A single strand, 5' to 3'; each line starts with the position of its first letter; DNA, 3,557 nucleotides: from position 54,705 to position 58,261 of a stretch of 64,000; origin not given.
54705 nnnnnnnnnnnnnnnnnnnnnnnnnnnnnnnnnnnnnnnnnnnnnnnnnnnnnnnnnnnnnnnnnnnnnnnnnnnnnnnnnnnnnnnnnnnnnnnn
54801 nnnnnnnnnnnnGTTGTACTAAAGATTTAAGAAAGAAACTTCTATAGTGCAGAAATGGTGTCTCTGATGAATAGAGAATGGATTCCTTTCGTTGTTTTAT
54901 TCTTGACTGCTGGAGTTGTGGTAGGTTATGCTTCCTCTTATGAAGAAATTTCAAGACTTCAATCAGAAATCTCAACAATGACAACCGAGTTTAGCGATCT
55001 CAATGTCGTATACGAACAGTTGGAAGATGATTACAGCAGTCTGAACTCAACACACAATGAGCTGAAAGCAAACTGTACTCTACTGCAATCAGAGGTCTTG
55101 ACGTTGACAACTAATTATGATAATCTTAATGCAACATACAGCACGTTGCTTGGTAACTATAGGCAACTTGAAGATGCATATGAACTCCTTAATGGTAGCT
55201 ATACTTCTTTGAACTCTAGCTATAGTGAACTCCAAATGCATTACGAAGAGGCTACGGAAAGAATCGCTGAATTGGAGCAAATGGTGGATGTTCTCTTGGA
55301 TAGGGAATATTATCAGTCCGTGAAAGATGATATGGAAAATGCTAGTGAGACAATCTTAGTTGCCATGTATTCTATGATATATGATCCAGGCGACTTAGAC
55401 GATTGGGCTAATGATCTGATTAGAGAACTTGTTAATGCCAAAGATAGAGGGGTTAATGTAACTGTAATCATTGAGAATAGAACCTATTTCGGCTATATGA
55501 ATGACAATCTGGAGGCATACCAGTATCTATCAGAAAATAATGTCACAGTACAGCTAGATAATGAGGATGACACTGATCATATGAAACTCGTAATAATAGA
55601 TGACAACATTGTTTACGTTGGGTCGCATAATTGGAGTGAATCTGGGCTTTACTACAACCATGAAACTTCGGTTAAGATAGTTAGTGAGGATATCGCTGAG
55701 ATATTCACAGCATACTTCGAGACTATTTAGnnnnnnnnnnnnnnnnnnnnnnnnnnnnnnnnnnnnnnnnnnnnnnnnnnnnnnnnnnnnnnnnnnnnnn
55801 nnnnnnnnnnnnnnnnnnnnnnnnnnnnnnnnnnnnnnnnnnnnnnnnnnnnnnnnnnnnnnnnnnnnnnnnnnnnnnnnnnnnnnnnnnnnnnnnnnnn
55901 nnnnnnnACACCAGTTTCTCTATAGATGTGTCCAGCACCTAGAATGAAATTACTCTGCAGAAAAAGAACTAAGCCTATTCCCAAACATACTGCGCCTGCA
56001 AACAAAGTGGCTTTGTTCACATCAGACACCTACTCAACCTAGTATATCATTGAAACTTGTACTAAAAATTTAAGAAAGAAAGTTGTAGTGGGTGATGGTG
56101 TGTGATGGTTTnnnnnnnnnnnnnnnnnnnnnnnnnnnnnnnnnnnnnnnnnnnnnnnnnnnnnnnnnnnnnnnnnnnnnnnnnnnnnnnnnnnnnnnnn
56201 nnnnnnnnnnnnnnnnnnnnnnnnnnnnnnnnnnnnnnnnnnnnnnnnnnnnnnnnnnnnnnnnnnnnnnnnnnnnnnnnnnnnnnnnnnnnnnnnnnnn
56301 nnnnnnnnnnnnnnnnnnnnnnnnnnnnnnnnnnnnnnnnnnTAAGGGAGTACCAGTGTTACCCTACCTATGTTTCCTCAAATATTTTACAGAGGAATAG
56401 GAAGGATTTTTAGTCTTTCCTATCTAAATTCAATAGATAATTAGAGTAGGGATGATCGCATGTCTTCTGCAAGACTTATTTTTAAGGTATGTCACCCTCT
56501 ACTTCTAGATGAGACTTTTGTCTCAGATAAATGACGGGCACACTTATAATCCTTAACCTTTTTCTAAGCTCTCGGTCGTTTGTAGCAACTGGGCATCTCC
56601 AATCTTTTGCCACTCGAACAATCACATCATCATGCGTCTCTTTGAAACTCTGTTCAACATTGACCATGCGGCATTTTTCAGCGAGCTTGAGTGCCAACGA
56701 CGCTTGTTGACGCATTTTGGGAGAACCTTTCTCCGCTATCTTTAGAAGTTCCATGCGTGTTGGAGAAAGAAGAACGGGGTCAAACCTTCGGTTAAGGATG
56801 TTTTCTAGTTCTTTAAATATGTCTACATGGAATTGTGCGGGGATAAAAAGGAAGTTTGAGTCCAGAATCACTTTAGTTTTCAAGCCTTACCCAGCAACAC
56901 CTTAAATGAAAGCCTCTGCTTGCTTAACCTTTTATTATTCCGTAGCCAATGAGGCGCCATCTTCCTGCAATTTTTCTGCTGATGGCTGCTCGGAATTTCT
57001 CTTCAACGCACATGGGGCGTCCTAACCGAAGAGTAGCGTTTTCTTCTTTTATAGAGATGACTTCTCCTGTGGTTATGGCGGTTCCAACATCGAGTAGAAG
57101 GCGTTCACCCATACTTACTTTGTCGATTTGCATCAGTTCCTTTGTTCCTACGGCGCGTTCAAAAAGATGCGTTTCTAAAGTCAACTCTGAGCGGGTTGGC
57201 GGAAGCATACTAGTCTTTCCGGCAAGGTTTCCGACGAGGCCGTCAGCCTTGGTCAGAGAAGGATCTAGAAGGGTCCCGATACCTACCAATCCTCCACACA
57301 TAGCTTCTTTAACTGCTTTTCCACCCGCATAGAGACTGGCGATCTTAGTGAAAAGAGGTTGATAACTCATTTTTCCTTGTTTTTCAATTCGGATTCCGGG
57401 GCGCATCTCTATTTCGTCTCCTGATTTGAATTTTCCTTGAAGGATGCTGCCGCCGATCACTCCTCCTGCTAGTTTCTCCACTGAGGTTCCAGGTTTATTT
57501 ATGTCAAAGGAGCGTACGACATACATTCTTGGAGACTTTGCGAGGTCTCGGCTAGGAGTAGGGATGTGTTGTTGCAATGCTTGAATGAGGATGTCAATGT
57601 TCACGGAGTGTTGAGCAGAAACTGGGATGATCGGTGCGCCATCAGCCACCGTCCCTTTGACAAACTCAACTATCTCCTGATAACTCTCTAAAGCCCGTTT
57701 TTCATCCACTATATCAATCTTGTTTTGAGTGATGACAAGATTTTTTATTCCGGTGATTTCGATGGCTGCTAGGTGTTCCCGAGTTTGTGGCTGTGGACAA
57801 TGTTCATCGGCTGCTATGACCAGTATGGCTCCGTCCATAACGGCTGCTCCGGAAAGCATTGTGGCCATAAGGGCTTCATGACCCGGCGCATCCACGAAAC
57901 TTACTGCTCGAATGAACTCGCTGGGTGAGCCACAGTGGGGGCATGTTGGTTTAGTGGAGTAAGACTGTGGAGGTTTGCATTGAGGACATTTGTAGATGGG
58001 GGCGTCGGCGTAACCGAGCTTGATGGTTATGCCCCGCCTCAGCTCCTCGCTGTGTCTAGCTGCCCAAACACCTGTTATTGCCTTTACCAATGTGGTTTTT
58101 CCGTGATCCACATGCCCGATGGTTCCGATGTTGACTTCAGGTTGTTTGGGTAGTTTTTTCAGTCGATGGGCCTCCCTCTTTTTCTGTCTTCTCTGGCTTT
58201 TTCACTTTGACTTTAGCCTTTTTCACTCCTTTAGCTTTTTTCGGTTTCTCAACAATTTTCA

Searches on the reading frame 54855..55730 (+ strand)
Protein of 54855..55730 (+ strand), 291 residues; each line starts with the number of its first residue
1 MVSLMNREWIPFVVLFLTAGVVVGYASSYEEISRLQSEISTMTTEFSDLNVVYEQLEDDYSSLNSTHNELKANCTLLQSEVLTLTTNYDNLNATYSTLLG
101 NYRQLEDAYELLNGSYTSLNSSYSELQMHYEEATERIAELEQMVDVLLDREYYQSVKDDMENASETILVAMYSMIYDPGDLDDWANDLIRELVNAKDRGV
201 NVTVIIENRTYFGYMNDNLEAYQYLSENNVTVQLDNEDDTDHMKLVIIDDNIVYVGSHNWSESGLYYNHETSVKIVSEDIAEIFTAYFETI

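Call 8: search_protein_families(library=pfam, proteins=[window:54855-55730:+])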
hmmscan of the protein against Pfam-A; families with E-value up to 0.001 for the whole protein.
window:54855-55730:+ (291 aa): 8 families
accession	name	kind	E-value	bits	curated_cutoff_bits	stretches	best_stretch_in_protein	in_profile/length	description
PF13091.12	PLDc_2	-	1.9e-23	83.2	27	1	158-290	3-130/132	PLD-like domain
PF02183.23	HALZ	-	1.3e-06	28.8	28.1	0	55-83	2-30/43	Homeobox associated leucine zipper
PF00614.28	PLDc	-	7.6e-06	26.2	21.9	1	238-261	2-25/28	Phospholipase D Active site motif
PF17078.10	SHE3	-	9.8e-06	25.9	30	1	43-185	65-209/228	SWI5-dependent HO expression protein 3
PF13851.11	GAS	-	6.3e-05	22.9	32.3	0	88-196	87-193/200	Growth-arrest specific micro-tubule binding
PF24319.2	DUF7491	-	0.00025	21.6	30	0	27-85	24-83/90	Coiled-coil region of unknown function (DUF7491)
PF04977.20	DivIC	-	0.00028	21.1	28.9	0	116-152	19-56/80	Septum formation initiator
PF12325.13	TMF_TATA_bd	-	0.00059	20.4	29.1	0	31-102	20-87/115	TATA element modulatory factor 1 TATA binding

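Call 95: search_protein_families(library=padloc, proteins=[window:54855-55730:+], max_evalue=0.01)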
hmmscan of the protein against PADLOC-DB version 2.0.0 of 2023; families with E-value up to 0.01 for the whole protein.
window:54855-55730:+ (291 aa): 34 families (the best 25 are shown)
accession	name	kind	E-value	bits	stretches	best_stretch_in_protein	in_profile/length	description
PDLC02614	DrmC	-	9.7e-14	49.4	1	155-284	25-144/153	DrmC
PDLC02591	DrmC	-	2.4e-10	38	1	149-283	110-242/260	DrmC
PDLC03922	MkoB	-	4.2e-10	37.5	1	67-281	415-592/610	-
PDLC02595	DrmC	-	3.5e-09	34.8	1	150-289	115-256/269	DrmC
PDLC03924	MkoC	-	8.7e-09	32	1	187-282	1024-1123/1136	-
PDLC02612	DrmC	-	1.3e-07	29.4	1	185-272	118-205/235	DrmC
PDLC02588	DrmC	-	3.4e-07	28.2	1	186-275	131-227/256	DrmC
PDLC00582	JetC3|JetC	-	6.9e-07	25.4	1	23-163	777-916/1472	DUF3584 domain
PDLC03859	LmuB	-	1.3e-06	25.9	1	27-166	343-474/611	-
PDLC00580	JetC3|JetC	-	1.7e-06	24.6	1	28-150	282-404/1068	DUF3584 domain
PDLC03863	LmuB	-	3.1e-06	24.2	1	30-144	199-309/610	-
PDLC02616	DrmC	-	3.3e-06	24.9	1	150-285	80-209/224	DrmC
PDLC02594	DrmC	-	8.6e-06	23.4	1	131-284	75-221/240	DrmC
PDLC02597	DrmC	-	1.2e-05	23.3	1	153-288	98-232/242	DrmC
PDLC02607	DrmC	-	1.2e-05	22.7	1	186-275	137-237/265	DrmC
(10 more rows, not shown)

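Call 96: search_protein_families(library=phrogs, proteins=[window:54855-55730:+], max_evalue=0.01)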
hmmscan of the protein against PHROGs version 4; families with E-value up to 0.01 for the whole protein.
window:54855-55730:+ (291 aa): 13 families
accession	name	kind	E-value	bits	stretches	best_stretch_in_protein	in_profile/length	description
phrog_12711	-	unknown function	5.8e-11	43.5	1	187-276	59-144/162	-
phrog_17878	-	unknown function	6.6e-08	32.7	1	150-274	126-252/483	-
phrog_739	-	lysis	2.4e-06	28.7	1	11-80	8-77/122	Rz-like spanin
phrog_17025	-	unknown function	7.4e-06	27.3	1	28-84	42-98/103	-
phrog_1272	-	tail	0.00033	19.5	1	33-162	62-200/1606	tail length tape measure protein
phrog_6952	-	other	0.00058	20.8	0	26-73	35-82/181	DNA methyltransferase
phrog_77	-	DNA, RNA and nucleotide metabolism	0.00086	18.9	1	31-143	652-771/967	SbcC-like subunit of palindrome specific endonuclease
phrog_14137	-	unknown function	0.0014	20.1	1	33-102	38-107/141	-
phrog_10613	-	tail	0.0014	19.5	1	59-143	19-102/237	tail length tape measure protein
phrog_167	-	tail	0.0014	17.3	1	33-142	134-249/1555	tail length tape measure protein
phrog_21612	-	transcription regulation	0.0023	17.5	1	32-144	410-522/600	RNA polymerase sigma factor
phrog_19577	-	head and packaging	0.0039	17.4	1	26-102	82-158/378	minor head protein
phrog_13644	-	unknown function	0.0062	18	0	30-72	20-62/113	-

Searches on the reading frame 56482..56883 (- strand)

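Call 8: search_protein_families(library=pfam, proteins=[window:56482-56883:-])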
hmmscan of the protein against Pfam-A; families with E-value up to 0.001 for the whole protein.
window:56482-56883:- (133 aa): 2 families
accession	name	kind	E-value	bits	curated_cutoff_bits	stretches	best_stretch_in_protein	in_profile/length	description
PF18477.7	PIN_9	-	5.2e-27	94.8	26.3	1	5-123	1-116/116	PIN like domain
PF04900.18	Fcf1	-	4.6e-05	24.1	21.4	1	57-124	22-94/99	Fcf1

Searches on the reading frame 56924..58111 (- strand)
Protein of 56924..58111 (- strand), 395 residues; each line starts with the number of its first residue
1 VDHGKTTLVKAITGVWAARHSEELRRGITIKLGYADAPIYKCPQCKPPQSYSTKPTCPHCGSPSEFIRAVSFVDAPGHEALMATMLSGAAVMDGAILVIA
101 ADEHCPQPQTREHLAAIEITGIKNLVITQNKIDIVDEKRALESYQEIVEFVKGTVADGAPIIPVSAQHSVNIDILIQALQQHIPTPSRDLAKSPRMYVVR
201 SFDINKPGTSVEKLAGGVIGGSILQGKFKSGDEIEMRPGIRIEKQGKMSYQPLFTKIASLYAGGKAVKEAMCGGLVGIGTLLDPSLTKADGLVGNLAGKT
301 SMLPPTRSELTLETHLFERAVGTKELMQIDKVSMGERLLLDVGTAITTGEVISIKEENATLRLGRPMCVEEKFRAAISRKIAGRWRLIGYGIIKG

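Call 79: find_homologous_proteins(query=window:56924-58111:-, max_evalue=1e-120)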
Query window:56924-58111:- (395 aa): 5939 proteins with E <= 1e-120 among 8000 candidates; the best 120 are listed.
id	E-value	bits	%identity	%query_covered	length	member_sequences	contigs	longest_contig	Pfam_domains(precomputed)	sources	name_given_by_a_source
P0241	3.6e-255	864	98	100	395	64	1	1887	PF09173.18,PF00009.34,PF03144.32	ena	-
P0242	2.7e-230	782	88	100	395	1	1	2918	PF09173.18,PF00009.34,PF03144.32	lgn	-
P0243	8.9e-219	744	82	100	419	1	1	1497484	PF09173.18,PF00009.34,PF03144.32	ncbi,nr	ncbi:MAG: translation initiation factor IF-2 subunit gamma [Candidatus Bathyarchaeota archaeon]|nr:M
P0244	1.9e-217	740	81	100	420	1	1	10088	PF09173.18,PF00009.34,PF03144.32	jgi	-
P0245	2.7e-217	739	81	100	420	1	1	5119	PF09173.18,PF00009.34,PF03144.32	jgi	-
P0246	6.6e-217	738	81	100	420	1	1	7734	PF09173.18,PF00009.34,PF03144.32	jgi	-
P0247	1.8e-215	733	80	100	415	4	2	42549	PF09173.18,PF00009.34,PF03193.23,PF03144.32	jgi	-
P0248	4.5e-215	732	81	100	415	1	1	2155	PF09173.18,PF00009.34,PF03193.23,PF03144.32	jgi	-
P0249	1.2e-214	731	80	100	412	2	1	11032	PF09173.18,PF00009.34,PF03193.23,PF03144.32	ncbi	ncbi:MAG: translation initiation factor IF-2 subunit gamma [Candidatus Bathyarchaeia archaeon]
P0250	3.5e-214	729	80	100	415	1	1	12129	PF09173.18,PF00009.34,PF03193.23,PF03144.32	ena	-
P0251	3.7e-214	729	81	100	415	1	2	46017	PF09173.18,PF00009.34,PF03193.23,PF03144.32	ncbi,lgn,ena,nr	ncbi:MAG: Translation initiation factor 2 subunit gamma [Candidatus Bathyarchaeota archaeon BA2]|nr:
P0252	6.6e-214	728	81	100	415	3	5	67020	PF09173.18,PF00009.34,PF03193.23,PF03144.32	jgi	-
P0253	1.2e-213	727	80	100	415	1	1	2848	PF09173.18,PF00009.34,PF03193.23,PF03144.32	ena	-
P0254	1.6e-213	727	80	100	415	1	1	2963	PF09173.18,PF00009.34,PF03193.23,PF03144.32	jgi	-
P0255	2.0e-213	727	81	100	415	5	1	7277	PF09173.18,PF00009.34,PF03193.23,PF03144.32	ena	-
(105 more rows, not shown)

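Call 80: find_encoding_contigs(protein=P0243, flank=10000, max_places=1)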
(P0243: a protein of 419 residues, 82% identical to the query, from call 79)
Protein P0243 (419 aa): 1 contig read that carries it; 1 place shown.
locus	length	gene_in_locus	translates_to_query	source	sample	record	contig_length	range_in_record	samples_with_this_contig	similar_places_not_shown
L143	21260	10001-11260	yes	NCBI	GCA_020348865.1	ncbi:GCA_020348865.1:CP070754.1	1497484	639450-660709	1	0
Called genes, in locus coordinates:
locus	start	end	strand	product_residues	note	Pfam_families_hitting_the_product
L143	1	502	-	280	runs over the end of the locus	PF01149:Fapy_DNA_glyco, PF06831:H2TH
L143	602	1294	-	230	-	PF22175:Ogg-HhH (weak), PF00730:HhH-GPD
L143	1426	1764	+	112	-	PF04430:DUF498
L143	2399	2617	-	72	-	-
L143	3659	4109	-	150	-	PF04951:Peptidase_M55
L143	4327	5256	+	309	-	PF00291:PALP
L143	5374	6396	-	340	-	-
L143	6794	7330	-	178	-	-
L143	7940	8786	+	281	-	PF00684:DnaJ_CXXCXGXG (faint), PF00005:ABC_tran (weak)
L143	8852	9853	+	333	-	PF13249:SQHop_cyclase_N (faint), PF13243:SQHop_cyclase_C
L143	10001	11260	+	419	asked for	PF00009:GTP_EFTU, PF03144:GTP_EFTU_D2, PF09173:eIF2_C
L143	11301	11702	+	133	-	PF18477:PIN_9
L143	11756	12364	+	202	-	PF03876:SHS2_Rpb7-N, PF00575:S1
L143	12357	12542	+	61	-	PF06093:Spt4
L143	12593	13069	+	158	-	PF04019:DUF359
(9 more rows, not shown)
